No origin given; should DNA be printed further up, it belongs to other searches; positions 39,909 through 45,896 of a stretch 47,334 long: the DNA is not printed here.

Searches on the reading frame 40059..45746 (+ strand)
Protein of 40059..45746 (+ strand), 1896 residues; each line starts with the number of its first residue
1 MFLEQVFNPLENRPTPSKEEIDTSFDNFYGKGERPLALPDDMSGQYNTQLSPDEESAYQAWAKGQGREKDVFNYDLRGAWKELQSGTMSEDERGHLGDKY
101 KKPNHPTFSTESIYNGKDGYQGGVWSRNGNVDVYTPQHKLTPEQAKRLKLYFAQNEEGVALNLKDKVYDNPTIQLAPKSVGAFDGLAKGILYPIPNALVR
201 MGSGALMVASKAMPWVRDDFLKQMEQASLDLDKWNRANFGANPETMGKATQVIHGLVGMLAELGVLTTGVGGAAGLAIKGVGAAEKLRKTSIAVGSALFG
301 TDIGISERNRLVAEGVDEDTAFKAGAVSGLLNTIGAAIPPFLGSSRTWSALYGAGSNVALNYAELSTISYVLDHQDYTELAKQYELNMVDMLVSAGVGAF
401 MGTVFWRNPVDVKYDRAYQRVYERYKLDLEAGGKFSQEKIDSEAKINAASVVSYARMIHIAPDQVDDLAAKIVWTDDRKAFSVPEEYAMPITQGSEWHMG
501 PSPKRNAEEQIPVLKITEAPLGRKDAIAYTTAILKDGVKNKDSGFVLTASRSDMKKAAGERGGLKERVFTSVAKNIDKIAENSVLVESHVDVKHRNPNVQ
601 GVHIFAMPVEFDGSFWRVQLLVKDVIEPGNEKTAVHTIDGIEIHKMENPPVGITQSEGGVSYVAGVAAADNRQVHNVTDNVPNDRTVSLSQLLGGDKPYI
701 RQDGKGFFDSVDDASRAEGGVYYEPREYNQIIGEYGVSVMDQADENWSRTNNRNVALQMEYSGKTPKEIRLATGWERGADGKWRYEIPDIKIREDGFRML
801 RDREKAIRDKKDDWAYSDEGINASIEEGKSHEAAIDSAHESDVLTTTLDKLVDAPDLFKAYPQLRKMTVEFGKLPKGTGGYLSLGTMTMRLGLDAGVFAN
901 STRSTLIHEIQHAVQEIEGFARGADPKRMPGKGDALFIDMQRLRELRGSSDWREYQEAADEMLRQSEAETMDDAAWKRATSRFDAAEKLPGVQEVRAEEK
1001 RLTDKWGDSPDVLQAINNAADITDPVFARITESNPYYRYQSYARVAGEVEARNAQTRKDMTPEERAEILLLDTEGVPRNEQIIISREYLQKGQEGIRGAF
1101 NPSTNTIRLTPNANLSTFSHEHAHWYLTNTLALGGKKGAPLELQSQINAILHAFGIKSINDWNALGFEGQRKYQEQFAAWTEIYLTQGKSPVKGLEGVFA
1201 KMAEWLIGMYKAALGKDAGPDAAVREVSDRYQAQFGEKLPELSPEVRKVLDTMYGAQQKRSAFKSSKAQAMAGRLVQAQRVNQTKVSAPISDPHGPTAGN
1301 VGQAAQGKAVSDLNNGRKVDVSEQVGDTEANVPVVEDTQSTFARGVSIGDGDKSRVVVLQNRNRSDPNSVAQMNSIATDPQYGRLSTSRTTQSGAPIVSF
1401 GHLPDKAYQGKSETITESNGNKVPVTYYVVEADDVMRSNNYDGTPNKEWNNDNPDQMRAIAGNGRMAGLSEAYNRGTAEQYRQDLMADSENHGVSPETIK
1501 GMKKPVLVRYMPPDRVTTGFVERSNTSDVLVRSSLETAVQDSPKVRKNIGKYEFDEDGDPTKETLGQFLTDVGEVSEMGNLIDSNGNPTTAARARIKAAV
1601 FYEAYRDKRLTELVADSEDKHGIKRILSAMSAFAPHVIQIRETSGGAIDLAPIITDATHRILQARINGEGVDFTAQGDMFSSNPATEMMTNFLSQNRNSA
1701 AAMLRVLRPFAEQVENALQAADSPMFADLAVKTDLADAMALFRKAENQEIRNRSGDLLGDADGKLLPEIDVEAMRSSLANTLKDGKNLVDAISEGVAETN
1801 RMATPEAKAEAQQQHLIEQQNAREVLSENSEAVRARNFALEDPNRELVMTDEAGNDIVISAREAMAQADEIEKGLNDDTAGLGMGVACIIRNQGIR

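Call 33: search_protein_families(library=phrogs, proteins=[window:40059-45746:+], max_evalue=0.00001)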
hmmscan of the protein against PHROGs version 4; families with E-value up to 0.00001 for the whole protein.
window:40059-45746:+ (1896 aa): 9 families
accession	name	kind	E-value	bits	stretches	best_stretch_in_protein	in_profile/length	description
phrog_5143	-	unknown function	5.5e-47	160.7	1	1457-1819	337-729/2204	-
phrog_9880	-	unknown function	3.4e-33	115.3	1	904-1257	789-1088/2231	-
phrog_2299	-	unknown function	2.3e-25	89.7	1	1461-1720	117-400/995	-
phrog_14770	-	unknown function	1.2e-24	86.3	1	1358-1644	787-1075/3427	-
phrog_14693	-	unknown function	7.6e-19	69.1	1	1468-1647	2-184/326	-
phrog_14422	-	unknown function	1.7e-15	58.2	1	232-403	69-230/401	-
phrog_21376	-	unknown function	2.3e-10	39.5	0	763-924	64-199/1664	-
phrog_13543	-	unknown function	2.2e-07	29.8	1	847-927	1240-1315/1879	-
phrog_1145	-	unknown function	3.4e-06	27.2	1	242-403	101-269/594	-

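Call 48: search_protein_families(library=pfam, proteins=[window:40059-45746:+], max_evalue=0.01)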
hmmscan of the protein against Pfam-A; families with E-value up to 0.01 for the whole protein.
window:40059-45746:+ (1896 aa): 4 families
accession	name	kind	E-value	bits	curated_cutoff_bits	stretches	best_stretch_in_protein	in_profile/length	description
PF18763.7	ddrB-ParB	-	2.6e-19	70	27.6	1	1357-1510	24-119/121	ddrB-like ParB superfamily domain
PF18838.6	LPD23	-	1.6e-11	44.2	27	1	750-791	13-54/58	Large polyvalent protein associated domain 23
PF18798.6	LPD3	-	9e-11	42.4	27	1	523-624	7-106/114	Large polyvalent protein-associated domain 3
PF20573.4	DUF6782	-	0.00059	19.6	27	0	847-926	37-114/241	Putative metallopeptidase family (DUF6782)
